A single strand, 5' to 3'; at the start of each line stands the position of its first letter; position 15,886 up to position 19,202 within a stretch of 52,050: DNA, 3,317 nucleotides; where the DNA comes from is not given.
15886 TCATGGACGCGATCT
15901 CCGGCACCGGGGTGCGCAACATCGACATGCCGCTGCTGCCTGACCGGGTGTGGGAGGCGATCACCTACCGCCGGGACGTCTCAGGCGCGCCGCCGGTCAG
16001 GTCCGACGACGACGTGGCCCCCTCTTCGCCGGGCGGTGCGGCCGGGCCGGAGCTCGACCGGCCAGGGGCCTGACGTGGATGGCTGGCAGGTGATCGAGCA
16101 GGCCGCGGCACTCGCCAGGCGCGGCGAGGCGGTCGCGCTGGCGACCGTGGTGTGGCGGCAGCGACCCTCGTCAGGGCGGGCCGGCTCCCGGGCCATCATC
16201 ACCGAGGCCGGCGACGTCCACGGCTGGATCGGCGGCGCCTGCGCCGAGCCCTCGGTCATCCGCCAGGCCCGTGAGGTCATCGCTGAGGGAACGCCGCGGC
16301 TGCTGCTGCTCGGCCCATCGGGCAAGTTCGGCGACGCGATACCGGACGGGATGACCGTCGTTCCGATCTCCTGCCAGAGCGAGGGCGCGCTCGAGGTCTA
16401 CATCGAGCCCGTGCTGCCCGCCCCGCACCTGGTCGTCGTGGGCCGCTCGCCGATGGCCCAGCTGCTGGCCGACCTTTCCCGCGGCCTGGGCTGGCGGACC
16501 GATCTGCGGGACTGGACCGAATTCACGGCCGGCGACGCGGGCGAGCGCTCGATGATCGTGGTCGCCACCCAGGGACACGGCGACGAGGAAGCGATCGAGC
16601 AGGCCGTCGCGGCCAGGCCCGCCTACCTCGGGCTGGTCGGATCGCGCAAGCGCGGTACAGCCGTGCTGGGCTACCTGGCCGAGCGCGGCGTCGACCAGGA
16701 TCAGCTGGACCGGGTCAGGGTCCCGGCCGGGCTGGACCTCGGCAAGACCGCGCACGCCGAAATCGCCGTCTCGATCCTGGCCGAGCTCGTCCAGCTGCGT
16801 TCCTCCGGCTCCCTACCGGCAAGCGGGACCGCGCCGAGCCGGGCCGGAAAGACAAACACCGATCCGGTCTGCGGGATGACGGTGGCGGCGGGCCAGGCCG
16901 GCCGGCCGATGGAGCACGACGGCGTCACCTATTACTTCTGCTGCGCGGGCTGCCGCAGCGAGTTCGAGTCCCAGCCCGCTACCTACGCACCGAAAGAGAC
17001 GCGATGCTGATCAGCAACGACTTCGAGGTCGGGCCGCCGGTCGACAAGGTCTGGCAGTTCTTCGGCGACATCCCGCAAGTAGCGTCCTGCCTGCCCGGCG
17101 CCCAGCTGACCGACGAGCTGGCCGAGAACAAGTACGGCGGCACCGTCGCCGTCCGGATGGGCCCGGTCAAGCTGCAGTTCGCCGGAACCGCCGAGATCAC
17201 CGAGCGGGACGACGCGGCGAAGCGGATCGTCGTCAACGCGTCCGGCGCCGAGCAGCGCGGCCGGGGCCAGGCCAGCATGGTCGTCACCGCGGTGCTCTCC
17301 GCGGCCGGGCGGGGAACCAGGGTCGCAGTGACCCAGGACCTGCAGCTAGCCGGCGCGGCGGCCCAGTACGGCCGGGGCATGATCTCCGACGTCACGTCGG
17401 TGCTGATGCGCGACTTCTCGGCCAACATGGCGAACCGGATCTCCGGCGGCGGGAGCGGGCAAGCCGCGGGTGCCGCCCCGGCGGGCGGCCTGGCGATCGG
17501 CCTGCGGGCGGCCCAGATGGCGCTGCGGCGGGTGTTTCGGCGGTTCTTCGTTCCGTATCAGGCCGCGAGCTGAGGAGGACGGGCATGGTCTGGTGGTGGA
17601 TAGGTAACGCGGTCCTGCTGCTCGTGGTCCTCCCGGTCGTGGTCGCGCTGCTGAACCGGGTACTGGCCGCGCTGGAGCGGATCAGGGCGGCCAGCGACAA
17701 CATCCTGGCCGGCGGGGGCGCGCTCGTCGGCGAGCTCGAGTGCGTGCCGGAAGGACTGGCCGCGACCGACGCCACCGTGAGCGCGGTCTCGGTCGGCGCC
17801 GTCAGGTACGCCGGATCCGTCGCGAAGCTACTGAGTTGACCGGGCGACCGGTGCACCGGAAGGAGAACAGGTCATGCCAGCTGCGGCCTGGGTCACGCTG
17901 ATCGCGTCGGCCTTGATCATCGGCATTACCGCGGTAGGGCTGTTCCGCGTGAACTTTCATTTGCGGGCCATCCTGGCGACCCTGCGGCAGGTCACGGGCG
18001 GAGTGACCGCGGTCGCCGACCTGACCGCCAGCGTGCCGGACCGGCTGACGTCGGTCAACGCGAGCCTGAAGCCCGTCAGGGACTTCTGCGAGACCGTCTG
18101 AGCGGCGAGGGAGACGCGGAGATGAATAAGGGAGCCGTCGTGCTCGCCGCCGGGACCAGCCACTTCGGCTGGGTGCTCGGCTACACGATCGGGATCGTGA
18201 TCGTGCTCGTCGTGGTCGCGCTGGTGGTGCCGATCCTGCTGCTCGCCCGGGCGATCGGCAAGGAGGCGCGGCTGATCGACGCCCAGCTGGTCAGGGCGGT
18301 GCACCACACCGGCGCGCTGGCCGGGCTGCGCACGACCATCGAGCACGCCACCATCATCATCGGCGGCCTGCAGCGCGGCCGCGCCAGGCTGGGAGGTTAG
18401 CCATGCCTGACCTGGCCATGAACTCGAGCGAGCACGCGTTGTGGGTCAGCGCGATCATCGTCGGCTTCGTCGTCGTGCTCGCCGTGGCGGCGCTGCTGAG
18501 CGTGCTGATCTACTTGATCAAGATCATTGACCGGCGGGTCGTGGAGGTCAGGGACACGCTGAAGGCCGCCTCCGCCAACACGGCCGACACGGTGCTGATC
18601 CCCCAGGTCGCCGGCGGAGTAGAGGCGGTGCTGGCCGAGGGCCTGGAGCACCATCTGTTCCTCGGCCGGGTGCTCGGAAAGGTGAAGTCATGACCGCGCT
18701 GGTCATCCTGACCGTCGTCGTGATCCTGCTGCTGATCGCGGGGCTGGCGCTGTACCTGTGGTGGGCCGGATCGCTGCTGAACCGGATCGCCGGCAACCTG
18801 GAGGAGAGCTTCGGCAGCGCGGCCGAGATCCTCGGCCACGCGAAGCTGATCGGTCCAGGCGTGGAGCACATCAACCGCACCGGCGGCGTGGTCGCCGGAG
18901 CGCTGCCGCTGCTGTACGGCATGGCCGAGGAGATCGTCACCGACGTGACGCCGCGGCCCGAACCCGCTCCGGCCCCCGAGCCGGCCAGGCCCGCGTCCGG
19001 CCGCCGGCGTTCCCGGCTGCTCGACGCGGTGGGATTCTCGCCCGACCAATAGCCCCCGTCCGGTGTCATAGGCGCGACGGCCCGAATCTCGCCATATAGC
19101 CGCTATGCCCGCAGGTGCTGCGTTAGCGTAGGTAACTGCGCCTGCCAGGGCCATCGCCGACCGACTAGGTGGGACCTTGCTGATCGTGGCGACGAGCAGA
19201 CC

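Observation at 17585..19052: Five tandem single-pass membrane paralogs attached to the 3' end of a form-I CO-dehydrogenase operon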

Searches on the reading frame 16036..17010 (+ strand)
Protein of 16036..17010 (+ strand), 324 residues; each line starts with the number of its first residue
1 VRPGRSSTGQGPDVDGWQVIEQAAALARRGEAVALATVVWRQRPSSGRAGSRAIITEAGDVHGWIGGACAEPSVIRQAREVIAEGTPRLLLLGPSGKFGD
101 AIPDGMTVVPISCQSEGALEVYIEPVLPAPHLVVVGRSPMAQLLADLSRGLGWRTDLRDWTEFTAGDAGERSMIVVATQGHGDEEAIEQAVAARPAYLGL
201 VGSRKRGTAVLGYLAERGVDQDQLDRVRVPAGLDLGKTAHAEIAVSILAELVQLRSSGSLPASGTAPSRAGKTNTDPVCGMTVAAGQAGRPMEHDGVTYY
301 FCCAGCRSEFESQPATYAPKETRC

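Call 3: search_protein_families(library=pfam, proteins=[window:16036-17010:+], max_evalue=1)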
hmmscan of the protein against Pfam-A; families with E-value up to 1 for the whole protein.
window:16036-17010:+ (324 aa): 6 families
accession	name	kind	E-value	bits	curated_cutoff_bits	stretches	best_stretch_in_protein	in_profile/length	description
PF13478.12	XdhC_C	-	1.6e-25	90.5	29.7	1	132-251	1-125/125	XdhC Rossmann domain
PF02625.21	XdhC_CoxI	-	9.3e-19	67.6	24.3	1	27-90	2-65/68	XdhC and CoxI family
PF04945.19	YHS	-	3.4e-11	43.4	30.3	1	275-320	2-46/47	YHS domain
PF24273.1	TRASH_HVO_1752_C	-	5.1e-06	27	27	1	278-313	6-39/47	HVO_1752, C-terminal TRASH domain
PF06467.20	zf-FCS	-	0.014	15.6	22.4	1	292-310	21-39/39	MYM-type Zinc finger with FCS sequence motif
PF08394.17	Arc_trans_TRASH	-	0.057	14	27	1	298-311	23-36/43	Archaeal TRASH domain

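Call 4: search_protein_families(library=ncbifam, proteins=[window:16036-17010:+], max_evalue=1)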
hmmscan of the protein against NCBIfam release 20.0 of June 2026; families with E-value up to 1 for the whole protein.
window:16036-17010:+ (324 aa): 3 families
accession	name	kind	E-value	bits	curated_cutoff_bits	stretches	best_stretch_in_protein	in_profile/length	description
NF045664.1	XdhC_rel_AOR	equivalog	4.9e-32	111.6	350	2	167-256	255-345/346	XdhC family aldehyde oxidoreductase maturation factor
TIGR02964.1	xanthine_xdhC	equivalog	4.5e-10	39.5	161.6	1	161-252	152-246/246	xanthine dehydrogenase accessory protein XdhC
NF041384.1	YHS_seleno_dom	subfamily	0.026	14.7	70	1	285-320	20-55/113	YHS domain-containing (seleno)protein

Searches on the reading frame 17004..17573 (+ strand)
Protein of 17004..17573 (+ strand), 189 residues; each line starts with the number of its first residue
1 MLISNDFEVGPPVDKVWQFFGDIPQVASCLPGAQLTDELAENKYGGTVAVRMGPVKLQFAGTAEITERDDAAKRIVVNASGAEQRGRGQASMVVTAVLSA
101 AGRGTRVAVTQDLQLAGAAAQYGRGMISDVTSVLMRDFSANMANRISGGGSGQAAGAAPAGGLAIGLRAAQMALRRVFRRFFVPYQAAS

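Call 3: search_protein_families(library=pfam, proteins=[window:17004-17573:+], max_evalue=1)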
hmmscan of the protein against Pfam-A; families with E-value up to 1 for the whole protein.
window:17004-17573:+ (189 aa): 3 families
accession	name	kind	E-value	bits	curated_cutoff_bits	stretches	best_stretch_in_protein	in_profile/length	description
PF06240.19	COXG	-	6.7e-15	55.5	22.2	1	7-147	3-140/140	Carbon monoxide dehydrogenase subunit G (CoxG)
PF10604.15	Polyketide_cyc2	-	7.2e-06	26.8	27.4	1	7-115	8-110/142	Polyketide cyclase / dehydrase and lipid transport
PF08327.17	AHSA1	-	0.00047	20.8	22.1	1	12-116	3-97/125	Activator of Hsp90 ATPase homolog 1-like protein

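Call 4: search_protein_families(library=ncbifam, proteins=[window:17004-17573:+], max_evalue=1)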
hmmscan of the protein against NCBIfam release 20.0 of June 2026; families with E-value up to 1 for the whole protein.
window:17004-17573:+ (189 aa): 0 families

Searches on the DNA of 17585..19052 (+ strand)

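Call 25: search_dna_similar(query=window:17585-19052:+, collection=plasmids, mode=distant, max_rows=15)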
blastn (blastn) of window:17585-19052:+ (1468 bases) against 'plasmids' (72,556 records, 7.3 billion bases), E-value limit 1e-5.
No match.

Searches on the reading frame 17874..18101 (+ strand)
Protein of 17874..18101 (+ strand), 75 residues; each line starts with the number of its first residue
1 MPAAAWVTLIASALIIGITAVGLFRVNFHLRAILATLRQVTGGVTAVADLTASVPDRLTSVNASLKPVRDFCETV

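Call 3: search_protein_families(library=pfam, proteins=[window:17874-18101:+], max_evalue=1)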
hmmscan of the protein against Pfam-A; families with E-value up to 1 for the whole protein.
window:17874-18101:+ (75 aa): 3 families
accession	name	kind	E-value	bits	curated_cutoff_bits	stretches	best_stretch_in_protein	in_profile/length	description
PF15354.11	KAAG1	-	0.09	13.8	27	1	26-61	14-49/84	Kidney-associated antigen 1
PF14316.11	DUF4381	-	0.28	11.9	27.2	1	2-66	17-77/145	Domain of unknown function (DUF4381)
PF20520.3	Ac45-VOA1_TM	-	0.58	10.4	25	0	4-23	6-25/39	V0 complex accessory subunit Ac45/VOA1 transmembrane domain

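Call 4: search_protein_families(library=ncbifam, proteins=[window:17874-18101:+], max_evalue=1)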
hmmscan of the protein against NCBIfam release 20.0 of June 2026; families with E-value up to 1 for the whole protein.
window:17874-18101:+ (75 aa): 1 family
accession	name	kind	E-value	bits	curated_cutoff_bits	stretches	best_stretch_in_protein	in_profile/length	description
TIGR03428.1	ureacarb_perm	hypoth_equivalog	0.011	14.6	740.45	1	8-60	348-400/475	permease, urea carboxylase system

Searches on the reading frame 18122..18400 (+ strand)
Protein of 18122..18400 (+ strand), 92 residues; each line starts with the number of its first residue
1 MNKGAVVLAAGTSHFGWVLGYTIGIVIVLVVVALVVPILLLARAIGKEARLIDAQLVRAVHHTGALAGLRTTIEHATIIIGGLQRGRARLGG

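Call 3: search_protein_families(library=pfam, proteins=[window:18122-18400:+], max_evalue=1)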
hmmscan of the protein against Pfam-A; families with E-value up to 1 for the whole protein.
window:18122-18400:+ (92 aa): 1 family
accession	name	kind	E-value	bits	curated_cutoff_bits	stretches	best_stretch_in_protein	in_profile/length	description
PF10812.13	DUF2561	-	0.00014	22.4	27.8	1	9-52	56-97/202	Protein of unknown function (DUF2561)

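Call 4: search_protein_families(library=ncbifam, proteins=[window:18122-18400:+], max_evalue=1)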
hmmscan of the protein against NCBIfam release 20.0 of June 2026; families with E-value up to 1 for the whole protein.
window:18122-18400:+ (92 aa): 1 family
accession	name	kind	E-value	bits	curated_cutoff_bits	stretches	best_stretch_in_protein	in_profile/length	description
NF009160.0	PRK12505.1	equivalog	0.34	10.3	140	1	30-82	63-113/179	putative monovalent cation/H+ antiporter subunit B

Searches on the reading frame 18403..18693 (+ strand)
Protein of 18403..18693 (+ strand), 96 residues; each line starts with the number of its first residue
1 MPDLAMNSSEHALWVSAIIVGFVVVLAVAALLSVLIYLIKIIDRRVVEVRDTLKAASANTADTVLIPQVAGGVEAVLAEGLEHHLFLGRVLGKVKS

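Call 3: search_protein_families(library=pfam, proteins=[window:18403-18693:+], max_evalue=1)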
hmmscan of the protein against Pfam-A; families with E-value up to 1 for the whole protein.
window:18403-18693:+ (96 aa): 3 families
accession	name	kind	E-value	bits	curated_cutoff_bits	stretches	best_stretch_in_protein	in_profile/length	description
PF04277.18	OAD_gamma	-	0.0065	17.6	27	1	18-61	7-50/76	Oxaloacetate decarboxylase, gamma chain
PF11014.13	DUF2852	-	0.21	12.1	22.5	1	7-46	2-37/116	Protein of unknown function (DUF2852)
PF04335.19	VirB8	-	0.23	11.7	23.2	1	9-58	16-63/213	VirB8 protein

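Call 4: search_protein_families(library=ncbifam, proteins=[window:18403-18693:+], max_evalue=1)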
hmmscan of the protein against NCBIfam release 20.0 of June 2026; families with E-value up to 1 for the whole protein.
window:18403-18693:+ (96 aa): 3 families
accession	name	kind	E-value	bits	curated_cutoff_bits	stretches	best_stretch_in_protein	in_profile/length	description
NF006293.0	PRK08476.1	equivalog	0.0087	16.3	118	1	17-66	9-60/141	F0F1 ATP synthase subunit B'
NF004934.0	PRK06287.1-5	equivalog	0.043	14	115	1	1-32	61-92/99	cobalt transport protein CbiN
TIGR04126.1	PGF_CTERM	domain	0.9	9.3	24.5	0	21-35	7-21/28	PGF-CTERM sorting domain-containing protein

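Call 34: search_solved_structures(query=A5, max_evalue=10)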
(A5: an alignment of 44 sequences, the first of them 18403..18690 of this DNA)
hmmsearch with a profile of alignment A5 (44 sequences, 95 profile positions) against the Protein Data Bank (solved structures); distinct sequences matched with E-value up to 10: 8.
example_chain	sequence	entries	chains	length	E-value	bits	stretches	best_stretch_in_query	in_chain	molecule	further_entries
2wtz_A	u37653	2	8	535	0.025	18.1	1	47-91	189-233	UDP-N-ACETYLMURAMOYL-L-ALANYL-D-GLUTAMATE--2,6-DIAMINOPIMELATE LIGASE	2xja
3j2w_E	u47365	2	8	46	0.062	16.8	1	7-38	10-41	Glycoprotein E1 | E1 envelope glycoprotein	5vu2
6nk5_A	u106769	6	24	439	2.5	11.7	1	8-38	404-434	E1 glycoprotein | E1 envelope protein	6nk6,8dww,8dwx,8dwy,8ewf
9ixi_A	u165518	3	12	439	4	11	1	9-38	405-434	CHIKV E1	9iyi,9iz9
7cvy_F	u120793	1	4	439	4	11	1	9-38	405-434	E1 glycoprotein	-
2xfc_A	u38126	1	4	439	4.1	11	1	9-38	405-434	E1 ENVELOPE GLYCOPROTEIN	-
7cvz_D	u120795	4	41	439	4.1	11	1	9-38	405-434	E1 glycoprotein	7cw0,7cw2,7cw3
6nk7_A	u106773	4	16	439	8.6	9.9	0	10-38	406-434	E1 glycoprotein | chikungunya virus E1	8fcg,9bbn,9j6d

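Call 36: search_protein_families(library=pfam, alignment_id=A5, max_evalue=1)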
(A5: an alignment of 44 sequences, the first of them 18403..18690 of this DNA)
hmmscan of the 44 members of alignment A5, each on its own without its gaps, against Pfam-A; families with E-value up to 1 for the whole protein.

A. member 1, window:18403-18690:+ (96 aa): 3 families
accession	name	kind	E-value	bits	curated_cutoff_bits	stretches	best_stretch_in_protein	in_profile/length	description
PF04277.18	OAD_gamma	-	0.0065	17.6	27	1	18-61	7-50/76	Oxaloacetate decarboxylase, gamma chain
PF11014.13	DUF2852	-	0.21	12.1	22.5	1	7-46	2-37/116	Protein of unknown function (DUF2852)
PF04335.19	VirB8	-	0.23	11.7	23.2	1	9-58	16-63/213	VirB8 protein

B. families by the number of members that match (of 44 scanned): 57 families (the first 25 are shown)
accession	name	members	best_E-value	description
PF04277.18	OAD_gamma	22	0.00034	Oxaloacetate decarboxylase, gamma chain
PF04335.19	VirB8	17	0.014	VirB8 protein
PF01034.25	Syndecan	15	0.058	Syndecan domain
PF11014.13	DUF2852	12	0.096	Protein of unknown function (DUF2852)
PF06143.16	Baculo_11_kDa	10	0.017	Baculovirus 11 kDa family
PF00430.23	ATP-synt_B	9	0.00033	ATP synthase B/B' CF(0)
PF06024.17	Orf78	8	0.031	Orf78 (ac78)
PF15145.11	DUF4577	7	0.04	Domain of unknown function (DUF4577)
PF15420.11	Abhydrolase_9_N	5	0.027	Alpha/beta-hydrolase family N-terminus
PF09480.15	PrgH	4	0.023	Type III secretion system protein PrgH-EprH (PrgH)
PF00517.22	GP41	4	0.062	Retroviral envelope protein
PF07219.19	HemY_N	3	0.038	HemY protein N-terminus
PF13179.11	DUF4006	3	0.045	Family of unknown function (DUF4006)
PF10242.14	L_HMGIC_fpl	3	0.048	Lipoma HMGIC fusion partner-like protein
PF16101.10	PRIMA1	3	0.048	Proline-rich membrane anchor 1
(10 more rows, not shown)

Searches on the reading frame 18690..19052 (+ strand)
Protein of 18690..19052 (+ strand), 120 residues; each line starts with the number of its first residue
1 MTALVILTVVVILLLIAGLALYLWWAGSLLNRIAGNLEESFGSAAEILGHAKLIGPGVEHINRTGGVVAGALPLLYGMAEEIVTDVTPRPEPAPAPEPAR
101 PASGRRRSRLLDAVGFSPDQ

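Call 3: search_protein_families(library=pfam, proteins=[window:18690-19052:+], max_evalue=1)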
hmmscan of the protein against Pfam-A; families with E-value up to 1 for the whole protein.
window:18690-19052:+ (120 aa): 0 families

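Call 4: search_protein_families(library=ncbifam, proteins=[window:18690-19052:+], max_evalue=1)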
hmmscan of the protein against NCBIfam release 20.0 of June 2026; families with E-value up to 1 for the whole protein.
window:18690-19052:+ (120 aa): 1 family
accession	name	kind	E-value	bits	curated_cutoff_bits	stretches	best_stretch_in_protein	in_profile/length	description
TIGR02125.1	CytB-hydogenase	equivalog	0.042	13.3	121.5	1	3-47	120-166/212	Ni/Fe-hydrogenase, b-type cytochrome subunit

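Call 8: find_encoding_contigs(protein=window:18690-19052:+, flank=10000, max_places=6)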
Protein window:18690-19052:+ (120 aa): 3 contigs read that carry it; 3 places shown.
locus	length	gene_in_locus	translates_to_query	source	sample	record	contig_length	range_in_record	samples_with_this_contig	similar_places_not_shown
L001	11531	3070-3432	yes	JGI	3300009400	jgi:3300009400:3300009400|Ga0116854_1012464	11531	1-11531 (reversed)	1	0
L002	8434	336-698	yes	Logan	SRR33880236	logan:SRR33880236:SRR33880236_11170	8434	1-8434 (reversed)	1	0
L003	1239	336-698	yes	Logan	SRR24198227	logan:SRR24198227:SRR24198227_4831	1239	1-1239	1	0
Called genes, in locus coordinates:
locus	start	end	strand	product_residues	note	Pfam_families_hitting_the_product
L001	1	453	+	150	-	?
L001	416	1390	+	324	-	PF02625:XdhC_CoxI, PF13478:XdhC_C, PF04945:YHS, PF24273:TRASH_HVO_1752_C (weak)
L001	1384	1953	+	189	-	PF06240:COXG, PF10604:Polyketide_cyc2 (weak)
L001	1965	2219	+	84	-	-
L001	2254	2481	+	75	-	-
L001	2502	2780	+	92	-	-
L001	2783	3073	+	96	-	-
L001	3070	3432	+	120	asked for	-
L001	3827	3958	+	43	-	-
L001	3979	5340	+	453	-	PF13641:Glyco_tranf_2_3 (weak), PF00535:Glycos_transf_2, PF13632:Glyco_trans_2_3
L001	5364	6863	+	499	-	PF02366:PMT (weak), PF13231:PMT_2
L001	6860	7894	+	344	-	PF02156:Glyco_hydro_26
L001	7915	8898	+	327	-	PF02156:Glyco_hydro_26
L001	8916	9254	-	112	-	-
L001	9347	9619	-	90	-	-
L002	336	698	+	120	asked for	-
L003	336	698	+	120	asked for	-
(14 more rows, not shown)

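Call 35: search_solved_structures(query=A6, max_evalue=10)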
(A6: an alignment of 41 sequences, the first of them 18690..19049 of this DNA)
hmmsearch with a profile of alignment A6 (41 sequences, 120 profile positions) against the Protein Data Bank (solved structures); distinct sequences matched with E-value up to 10: 14.
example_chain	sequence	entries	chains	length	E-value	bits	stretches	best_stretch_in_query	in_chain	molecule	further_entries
8a3k_UNK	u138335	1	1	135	3e-05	27.6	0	26-54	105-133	sc-apCC-4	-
9r1j_A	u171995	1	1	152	0.00023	24.8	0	29-57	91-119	sc-apCC-4-NR-1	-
9r1n_A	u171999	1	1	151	0.00031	24.4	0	28-57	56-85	sc-apCC-4-DPH-2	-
9r1m_A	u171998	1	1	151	0.0012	22.4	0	28-57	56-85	sc-apCC-4-LMF-1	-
9r1k_A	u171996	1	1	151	0.0017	21.9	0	29-56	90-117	sc-apCC-4-A7F-1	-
8qad_A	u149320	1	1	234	0.054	17.1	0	27-56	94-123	sc-apCC-6-LLIA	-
9r1l_A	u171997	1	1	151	0.091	16.4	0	26-54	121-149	sc-apCC-4-SN38-1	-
9r1o_A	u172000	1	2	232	0.21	15.2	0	29-58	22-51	sc-apCC-6-DPH-NR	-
8gji_A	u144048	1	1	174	0.4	14.3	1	13-61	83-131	GCG binder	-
3ja6_H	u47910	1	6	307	2.4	11.8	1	27-95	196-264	Methyl-accepting chemotaxis protein 2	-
2ch7_B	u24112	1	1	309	2.8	11.6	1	27-95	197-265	METHYL-ACCEPTING CHEMOTAXIS PROTEIN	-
2ch7_A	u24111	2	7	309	3.4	11.3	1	27-95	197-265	METHYL-ACCEPTING CHEMOTAXIS PROTEIN | Methyl-accepting chemotaxis protein 2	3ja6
5jdo_B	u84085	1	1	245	6.6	10.4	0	31-73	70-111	Haptoglobin-haemoglobin receptor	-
2wpr_A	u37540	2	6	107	7.8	10.1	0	32-72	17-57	TRIMERIC AUTOTRANSPORTER ADHESIN FRAGMENT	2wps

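Call 37: search_protein_families(library=pfam, alignment_id=A6, max_evalue=1)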
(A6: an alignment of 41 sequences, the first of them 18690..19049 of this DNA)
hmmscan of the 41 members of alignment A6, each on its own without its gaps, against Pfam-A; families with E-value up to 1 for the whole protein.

A. member 1, window:18690-19049:+ (120 aa): 0 families

B. families by the number of members that match (of 41 scanned): 12 families
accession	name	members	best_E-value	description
PF08650.15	DASH_Dad4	3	0.09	DASH complex subunit Dad4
PF10812.13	DUF2561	2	0.022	Protein of unknown function (DUF2561)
PF19721.4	DUF6215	2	0.12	Family of unknown function (DUF6215)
PF11887.13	Mce4_CUP1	2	0.17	Cholesterol uptake porter CUP1 of Mce4, putative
PF01006.25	HCV_NS4a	2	0.22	Hepatitis C virus non-structural protein NS4a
PF00015.26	MCPsignal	1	0.046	Methyl-accepting chemotaxis protein (MCP) signalling domain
PF06837.17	Fijivirus_P9-2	1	0.082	Fijivirus P9-2 protein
PF20900.3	PMT_C3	1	0.14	Pasteurella multocida toxin, C3 domain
PF04341.17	DUF485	1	0.16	Protein of unknown function, DUF485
PF02659.21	Mntp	1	0.19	Putative manganese efflux pump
PF07889.17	DUF1664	1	0.21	Protein of unknown function (DUF1664)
PF17523.7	MPS-4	1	0.71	MinK-related peptide, potassium channel accessory sub-unit protein 4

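Call 90: predict_structure(alignment_id=A10)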
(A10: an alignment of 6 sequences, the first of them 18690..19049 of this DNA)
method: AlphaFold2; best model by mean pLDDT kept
length: 120 residues; sequences in the alignment: 6
mean_pLDDT: 69.6   pTM: 0.32
mean pLDDT of the five models: 69.6, 64.7, 63.7, 62.3, 60.7
residues with pLDDT >= 90: 30; 70-90: 21; 50-70: 56; < 50: 13
segments of 3 or more residues with pLDDT < 50: 100-102, 104-108
pLDDT, mean of each block of 10 residues (from residue 1): 93 98 96 86 77 64 59 60 54 52 48 51
secondary structure, 60 per line:
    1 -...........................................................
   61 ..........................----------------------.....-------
elements in order: H2-86 H109-113
